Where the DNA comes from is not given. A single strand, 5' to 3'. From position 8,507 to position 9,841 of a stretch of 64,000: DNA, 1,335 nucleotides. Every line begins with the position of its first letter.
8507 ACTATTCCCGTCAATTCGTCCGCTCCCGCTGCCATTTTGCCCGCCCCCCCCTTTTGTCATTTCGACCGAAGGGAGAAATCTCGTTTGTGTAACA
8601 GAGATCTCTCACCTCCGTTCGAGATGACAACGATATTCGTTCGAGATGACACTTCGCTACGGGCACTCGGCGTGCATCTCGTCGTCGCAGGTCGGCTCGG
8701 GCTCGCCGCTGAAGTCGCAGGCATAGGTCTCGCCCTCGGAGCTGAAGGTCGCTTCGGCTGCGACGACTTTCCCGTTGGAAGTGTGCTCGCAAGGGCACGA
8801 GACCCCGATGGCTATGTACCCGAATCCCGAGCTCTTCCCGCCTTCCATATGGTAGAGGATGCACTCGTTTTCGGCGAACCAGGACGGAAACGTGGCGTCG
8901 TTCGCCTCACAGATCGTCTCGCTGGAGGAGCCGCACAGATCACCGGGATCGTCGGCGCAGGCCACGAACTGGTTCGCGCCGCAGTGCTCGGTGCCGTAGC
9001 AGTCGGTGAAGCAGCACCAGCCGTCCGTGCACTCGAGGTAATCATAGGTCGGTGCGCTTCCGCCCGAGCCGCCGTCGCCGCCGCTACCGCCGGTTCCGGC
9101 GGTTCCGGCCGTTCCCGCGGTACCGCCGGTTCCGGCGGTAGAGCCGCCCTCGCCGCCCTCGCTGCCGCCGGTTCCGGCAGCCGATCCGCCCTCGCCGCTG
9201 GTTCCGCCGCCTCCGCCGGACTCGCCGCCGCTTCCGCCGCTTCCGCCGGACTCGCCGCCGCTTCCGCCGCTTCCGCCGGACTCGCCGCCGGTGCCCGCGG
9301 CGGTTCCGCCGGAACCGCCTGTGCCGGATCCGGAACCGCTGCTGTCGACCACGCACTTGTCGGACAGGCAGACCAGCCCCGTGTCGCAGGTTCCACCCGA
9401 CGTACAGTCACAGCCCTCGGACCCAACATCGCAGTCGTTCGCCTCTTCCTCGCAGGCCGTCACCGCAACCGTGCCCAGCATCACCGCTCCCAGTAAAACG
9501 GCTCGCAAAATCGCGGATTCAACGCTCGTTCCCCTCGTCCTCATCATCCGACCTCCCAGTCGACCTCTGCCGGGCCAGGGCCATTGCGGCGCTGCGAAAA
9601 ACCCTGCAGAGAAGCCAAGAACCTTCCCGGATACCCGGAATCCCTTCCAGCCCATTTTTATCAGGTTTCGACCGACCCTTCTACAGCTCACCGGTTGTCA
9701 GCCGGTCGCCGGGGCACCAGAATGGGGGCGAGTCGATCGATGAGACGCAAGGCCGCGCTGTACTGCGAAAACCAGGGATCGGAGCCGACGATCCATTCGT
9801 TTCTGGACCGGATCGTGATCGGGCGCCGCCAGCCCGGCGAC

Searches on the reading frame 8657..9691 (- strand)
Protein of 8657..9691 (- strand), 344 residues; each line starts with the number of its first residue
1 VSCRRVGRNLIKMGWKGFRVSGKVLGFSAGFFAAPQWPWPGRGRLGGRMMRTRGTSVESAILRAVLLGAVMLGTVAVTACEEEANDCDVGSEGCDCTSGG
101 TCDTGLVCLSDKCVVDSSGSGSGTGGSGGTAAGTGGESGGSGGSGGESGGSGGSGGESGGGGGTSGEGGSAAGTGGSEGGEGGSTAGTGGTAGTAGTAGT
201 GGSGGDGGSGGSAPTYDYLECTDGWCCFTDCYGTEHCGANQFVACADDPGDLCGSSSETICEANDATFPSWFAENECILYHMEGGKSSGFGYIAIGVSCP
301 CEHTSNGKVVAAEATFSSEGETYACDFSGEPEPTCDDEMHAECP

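Call 30: search_protein_families(library=pfam, proteins=[window:8657-9691:-], max_evalue=0.1)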
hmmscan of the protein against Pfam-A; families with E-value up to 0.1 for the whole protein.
window:8657-9691:- (344 aa): 1 family
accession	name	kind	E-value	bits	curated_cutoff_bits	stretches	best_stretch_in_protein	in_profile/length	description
PF11606.14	AlcCBM31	-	0.027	15.1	25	1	271-328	14-69/93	Family 31 carbohydrate binding protein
